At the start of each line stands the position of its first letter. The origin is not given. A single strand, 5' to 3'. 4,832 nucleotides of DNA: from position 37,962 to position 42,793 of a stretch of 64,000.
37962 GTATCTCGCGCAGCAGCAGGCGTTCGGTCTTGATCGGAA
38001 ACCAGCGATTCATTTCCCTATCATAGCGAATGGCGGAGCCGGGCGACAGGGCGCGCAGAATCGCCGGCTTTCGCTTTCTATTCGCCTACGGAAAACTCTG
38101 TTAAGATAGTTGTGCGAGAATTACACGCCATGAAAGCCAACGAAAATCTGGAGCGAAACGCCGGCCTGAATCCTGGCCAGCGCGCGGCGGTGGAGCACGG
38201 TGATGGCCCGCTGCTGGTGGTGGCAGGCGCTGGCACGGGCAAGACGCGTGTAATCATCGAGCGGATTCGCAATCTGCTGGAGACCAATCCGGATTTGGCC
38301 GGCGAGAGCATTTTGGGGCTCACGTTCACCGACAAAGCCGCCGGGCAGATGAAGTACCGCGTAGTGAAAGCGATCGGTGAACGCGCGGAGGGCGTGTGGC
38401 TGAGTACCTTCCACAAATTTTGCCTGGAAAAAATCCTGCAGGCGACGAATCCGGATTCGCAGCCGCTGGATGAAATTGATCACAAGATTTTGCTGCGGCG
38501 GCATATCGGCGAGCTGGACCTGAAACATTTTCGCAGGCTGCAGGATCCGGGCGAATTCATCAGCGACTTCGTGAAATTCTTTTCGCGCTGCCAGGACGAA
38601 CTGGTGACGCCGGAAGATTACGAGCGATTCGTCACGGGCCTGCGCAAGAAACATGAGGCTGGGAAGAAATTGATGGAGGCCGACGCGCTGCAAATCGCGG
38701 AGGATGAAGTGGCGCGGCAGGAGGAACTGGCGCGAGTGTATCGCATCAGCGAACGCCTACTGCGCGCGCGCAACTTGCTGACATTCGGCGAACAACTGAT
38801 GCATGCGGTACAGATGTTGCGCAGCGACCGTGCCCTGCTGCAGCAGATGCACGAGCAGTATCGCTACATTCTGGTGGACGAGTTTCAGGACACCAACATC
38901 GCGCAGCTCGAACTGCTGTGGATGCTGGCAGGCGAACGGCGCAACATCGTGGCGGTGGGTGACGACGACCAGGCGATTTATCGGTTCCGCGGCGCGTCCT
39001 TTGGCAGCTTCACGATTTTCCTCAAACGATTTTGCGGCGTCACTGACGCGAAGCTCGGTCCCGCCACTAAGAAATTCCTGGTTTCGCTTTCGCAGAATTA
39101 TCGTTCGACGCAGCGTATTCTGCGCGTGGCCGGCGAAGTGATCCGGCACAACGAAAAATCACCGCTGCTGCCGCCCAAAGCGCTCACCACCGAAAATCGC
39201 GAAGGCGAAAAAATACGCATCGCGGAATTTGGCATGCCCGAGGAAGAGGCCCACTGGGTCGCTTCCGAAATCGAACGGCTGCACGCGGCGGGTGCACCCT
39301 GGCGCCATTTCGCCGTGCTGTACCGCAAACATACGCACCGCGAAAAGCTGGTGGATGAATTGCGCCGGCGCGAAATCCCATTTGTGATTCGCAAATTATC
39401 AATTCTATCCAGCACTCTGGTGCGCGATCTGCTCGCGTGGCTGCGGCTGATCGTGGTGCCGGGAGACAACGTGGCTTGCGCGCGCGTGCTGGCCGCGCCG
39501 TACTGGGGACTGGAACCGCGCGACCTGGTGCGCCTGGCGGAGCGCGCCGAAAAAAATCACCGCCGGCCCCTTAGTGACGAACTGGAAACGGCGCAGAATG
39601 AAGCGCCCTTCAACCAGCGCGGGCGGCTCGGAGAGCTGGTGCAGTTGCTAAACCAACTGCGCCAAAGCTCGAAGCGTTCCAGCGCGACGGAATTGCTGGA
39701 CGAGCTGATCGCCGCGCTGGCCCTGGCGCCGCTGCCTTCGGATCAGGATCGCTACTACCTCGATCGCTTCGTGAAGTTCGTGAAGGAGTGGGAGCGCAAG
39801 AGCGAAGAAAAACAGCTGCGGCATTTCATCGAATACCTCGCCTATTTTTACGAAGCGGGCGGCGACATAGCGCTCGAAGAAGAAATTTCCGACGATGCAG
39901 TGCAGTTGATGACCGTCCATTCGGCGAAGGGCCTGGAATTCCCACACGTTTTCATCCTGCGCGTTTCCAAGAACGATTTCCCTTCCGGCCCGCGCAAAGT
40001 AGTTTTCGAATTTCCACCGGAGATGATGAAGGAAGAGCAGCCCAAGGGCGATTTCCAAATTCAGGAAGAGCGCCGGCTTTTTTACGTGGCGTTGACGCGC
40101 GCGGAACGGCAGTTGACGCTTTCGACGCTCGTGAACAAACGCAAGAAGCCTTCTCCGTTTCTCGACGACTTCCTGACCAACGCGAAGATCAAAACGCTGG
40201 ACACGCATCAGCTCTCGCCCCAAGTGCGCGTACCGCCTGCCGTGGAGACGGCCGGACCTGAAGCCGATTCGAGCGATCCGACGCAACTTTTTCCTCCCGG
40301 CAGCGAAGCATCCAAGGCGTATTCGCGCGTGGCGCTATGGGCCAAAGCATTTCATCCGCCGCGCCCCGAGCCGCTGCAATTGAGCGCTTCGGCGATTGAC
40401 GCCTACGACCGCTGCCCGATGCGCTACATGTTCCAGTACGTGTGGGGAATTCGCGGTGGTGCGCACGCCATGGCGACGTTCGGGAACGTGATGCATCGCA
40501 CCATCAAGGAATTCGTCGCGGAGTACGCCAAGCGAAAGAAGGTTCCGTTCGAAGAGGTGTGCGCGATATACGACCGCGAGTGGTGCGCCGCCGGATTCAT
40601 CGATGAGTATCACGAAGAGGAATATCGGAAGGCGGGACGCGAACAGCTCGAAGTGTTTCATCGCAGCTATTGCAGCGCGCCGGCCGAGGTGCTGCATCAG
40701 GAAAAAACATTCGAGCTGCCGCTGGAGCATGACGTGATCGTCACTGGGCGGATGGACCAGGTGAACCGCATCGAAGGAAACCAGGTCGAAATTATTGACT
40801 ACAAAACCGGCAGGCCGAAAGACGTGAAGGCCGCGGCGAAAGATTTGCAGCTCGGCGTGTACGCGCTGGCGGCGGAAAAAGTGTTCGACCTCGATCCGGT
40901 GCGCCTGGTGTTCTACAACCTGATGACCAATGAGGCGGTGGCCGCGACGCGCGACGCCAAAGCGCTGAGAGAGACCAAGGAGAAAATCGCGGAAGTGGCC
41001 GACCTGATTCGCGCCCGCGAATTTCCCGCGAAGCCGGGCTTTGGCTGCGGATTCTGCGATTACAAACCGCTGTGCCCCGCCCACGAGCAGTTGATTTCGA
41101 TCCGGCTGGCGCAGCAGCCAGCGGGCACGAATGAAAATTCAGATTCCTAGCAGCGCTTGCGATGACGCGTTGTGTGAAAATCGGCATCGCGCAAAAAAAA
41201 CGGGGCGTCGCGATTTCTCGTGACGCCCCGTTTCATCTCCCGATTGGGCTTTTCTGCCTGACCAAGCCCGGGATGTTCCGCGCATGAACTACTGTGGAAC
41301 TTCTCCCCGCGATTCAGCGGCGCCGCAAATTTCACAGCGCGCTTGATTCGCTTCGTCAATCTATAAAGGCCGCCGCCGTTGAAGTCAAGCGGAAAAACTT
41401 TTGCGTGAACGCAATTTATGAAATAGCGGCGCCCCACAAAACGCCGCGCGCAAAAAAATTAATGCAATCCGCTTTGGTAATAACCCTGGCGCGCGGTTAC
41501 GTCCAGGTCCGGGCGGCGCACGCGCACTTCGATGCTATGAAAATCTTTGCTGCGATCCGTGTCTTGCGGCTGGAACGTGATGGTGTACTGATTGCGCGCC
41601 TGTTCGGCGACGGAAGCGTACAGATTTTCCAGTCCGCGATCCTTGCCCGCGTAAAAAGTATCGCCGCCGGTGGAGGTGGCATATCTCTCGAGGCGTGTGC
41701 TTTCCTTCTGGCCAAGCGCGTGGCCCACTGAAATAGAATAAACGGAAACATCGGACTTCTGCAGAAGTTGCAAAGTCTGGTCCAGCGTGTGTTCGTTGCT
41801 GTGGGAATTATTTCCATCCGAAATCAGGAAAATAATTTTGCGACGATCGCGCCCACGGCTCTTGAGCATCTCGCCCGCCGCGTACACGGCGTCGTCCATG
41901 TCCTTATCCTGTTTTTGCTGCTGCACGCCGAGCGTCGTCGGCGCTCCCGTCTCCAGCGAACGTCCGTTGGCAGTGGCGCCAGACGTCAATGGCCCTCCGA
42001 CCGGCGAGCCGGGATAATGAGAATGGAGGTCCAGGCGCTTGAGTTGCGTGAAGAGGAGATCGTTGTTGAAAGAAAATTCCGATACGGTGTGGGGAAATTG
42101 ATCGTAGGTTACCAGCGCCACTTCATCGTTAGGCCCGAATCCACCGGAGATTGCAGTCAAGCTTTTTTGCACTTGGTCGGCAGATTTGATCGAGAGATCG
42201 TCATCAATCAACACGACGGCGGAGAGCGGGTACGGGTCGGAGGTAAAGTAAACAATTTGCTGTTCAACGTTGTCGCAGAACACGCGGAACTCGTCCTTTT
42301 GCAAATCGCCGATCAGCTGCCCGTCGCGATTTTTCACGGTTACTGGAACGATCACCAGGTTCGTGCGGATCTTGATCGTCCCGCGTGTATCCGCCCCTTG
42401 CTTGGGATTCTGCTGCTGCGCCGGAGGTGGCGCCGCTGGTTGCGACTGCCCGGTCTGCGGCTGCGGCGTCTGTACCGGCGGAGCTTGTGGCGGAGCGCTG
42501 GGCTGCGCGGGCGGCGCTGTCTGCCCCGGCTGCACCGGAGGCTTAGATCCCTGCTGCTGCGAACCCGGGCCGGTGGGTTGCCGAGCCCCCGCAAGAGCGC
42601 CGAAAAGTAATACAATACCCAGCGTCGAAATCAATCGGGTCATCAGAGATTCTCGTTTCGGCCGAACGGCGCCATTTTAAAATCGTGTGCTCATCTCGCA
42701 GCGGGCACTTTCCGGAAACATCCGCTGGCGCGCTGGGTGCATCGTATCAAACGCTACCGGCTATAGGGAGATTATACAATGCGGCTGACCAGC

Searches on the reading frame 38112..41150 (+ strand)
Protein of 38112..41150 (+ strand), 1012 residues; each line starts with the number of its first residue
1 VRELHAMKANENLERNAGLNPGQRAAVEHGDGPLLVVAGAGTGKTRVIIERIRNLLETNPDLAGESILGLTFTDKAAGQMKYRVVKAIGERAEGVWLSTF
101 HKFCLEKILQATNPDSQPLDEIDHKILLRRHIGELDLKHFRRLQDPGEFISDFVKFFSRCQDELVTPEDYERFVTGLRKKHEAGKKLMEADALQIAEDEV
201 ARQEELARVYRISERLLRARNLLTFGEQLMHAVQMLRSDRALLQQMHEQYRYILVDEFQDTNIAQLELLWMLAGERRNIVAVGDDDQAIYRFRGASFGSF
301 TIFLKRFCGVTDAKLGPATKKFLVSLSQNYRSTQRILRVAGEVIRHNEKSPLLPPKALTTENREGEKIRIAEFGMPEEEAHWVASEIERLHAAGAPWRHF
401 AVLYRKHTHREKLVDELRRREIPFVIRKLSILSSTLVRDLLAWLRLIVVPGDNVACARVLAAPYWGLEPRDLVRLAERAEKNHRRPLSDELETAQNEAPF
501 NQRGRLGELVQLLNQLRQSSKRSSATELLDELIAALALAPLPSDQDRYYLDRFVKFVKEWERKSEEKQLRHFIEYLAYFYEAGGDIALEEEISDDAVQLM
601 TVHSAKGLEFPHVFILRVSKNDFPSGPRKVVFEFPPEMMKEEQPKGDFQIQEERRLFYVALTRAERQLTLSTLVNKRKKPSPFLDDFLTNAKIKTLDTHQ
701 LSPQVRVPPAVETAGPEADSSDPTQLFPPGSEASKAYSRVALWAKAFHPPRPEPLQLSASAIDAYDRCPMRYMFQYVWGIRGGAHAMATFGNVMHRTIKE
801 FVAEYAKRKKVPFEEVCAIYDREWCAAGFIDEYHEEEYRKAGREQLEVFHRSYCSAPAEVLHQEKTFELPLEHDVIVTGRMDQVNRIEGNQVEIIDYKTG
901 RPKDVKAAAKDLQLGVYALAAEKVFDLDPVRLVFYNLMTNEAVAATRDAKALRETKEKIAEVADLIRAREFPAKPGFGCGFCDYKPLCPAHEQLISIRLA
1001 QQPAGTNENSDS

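Call 75: search_protein_families(library=pfam, proteins=[window:38112-41150:+], max_evalue=0.00001)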
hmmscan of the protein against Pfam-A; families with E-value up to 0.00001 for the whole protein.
window:38112-41150:+ (1012 aa): 8 families
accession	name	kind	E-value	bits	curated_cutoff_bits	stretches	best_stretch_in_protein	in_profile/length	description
PF00580.27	UvrD-helicase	-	8.1e-63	213.1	23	1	19-306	1-269/271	UvrD/REP helicase N-terminal domain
PF13361.12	UvrD_C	-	7.4e-55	187.2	25.6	1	325-672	2-347/350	UvrD-like helicase C-terminal domain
PF12705.13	PDDEXK_1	-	4.6e-38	132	22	1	756-989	1-247/247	PD-(D/E)XK nuclease superfamily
PF13245.12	AAA_19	-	4e-21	76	25.1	1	23-293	1-134/134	AAA domain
PF13538.12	UvrD_C_2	-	2.6e-10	40.4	27.4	0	599-618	4-23/52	UvrD-like helicase C-terminal domain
PF10926.14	DUF2800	-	1.4e-09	38.1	21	1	757-993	4-237/368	Protein of unknown function (DUF2800)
PF13604.12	AAA_30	-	5.3e-08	33.3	27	0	19-81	2-63/191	AAA domain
PF01443.25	Viral_helicase1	-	6.8e-08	33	21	0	590-670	170-226/228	Viral superfamily 1 RNA helicase core domain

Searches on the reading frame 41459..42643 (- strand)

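Call 75: search_protein_families(library=pfam, proteins=[window:41459-42643:-], max_evalue=0.00001)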
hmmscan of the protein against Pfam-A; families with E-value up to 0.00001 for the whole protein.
window:41459-42643:- (394 aa): 2 families
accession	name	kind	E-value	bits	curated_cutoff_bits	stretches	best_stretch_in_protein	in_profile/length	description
PF00092.34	VWA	-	4.7e-07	30.6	23.8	0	242-341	74-171/174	von Willebrand factor type A domain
PF13519.12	VWA_2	-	6.5e-06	27.2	27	0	240-277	69-106/107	von Willebrand factor type A domain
